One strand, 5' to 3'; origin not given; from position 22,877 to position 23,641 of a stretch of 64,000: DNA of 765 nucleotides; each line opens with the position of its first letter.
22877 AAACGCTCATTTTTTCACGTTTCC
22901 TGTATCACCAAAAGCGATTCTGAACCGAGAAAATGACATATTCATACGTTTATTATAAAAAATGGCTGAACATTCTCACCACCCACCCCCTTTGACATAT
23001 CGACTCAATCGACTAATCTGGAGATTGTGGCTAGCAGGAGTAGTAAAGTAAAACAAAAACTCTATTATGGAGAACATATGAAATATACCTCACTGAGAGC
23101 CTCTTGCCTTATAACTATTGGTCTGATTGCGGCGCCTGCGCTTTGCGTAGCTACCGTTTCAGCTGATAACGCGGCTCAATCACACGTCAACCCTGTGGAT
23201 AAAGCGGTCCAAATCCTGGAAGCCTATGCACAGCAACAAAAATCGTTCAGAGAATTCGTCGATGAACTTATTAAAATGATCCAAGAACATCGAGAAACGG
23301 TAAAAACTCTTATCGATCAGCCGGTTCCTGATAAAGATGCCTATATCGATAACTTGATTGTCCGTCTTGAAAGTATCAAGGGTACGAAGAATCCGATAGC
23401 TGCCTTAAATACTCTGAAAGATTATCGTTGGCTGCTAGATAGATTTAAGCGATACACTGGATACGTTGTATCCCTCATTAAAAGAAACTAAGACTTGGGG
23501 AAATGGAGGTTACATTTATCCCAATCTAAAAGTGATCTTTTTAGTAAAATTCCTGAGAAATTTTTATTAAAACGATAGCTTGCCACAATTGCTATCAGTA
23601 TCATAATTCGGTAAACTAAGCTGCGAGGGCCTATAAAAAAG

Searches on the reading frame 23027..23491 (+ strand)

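Call 4: search_protein_families(library=ncbifam, proteins=[window:23027-23491:+], max_evalue=1)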
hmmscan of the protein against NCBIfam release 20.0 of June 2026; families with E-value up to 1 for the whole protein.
window:23027-23491:+ (154 aa): 4 families
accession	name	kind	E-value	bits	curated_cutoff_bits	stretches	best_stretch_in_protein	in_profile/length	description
NF010787.0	PRK14191.1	equivalog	0.058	12.5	423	1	34-120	29-115/285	bifunctional methylenetetrahydrofolate dehydrogenase/methenyltetrahydrofolate cyclohydrolase FolD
NF033518.0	transpos_IS607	equivalog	0.065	12.8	110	1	55-100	69-115/187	IS607 family transposase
NF033628.1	snapalysin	exception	0.12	12.1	300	1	30-91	5-66/207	snapalysin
NF033885.1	conj_TraP_IncI1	equivalog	0.18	11.5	135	1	45-120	62-136/217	conjugal transfer protein TraP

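Call 5: search_protein_families(library=pfam, proteins=[window:23027-23491:+], max_evalue=1)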
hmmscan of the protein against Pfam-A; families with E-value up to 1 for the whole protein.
window:23027-23491:+ (154 aa): 8 families
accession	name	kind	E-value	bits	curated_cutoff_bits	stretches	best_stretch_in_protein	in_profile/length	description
PF17365.7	DUF5390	-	0.0024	18.6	25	1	47-94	39-86/141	Family of unknown function (DUF5390)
PF17279.8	DUF5344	-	0.026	15.5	27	1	43-87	28-72/87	Family of unknown function (DUF5344)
PF14989.11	CCDC32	-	0.041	14.3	27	1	69-130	17-85/150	Coiled-coil domain containing 32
PF25749.1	SPO1_gp41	-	0.056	14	27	1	87-139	27-78/140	Phage SPO1 gene 41 protein family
PF09824.15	ArsR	-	0.062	13.4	28.6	1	56-116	88-147/159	ArsR transcriptional regulator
PF19880.4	DUF6353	-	0.076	12.9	25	1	24-99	59-135/253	Family of unknown function (DUF6353)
PF04043.20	PMEI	-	0.11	13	29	1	36-85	12-62/156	Plant invertase/pectin methylesterase inhibitor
PF02671.26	PAH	-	0.26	11.5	21.3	0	62-90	8-36/45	Paired amphipathic helix repeat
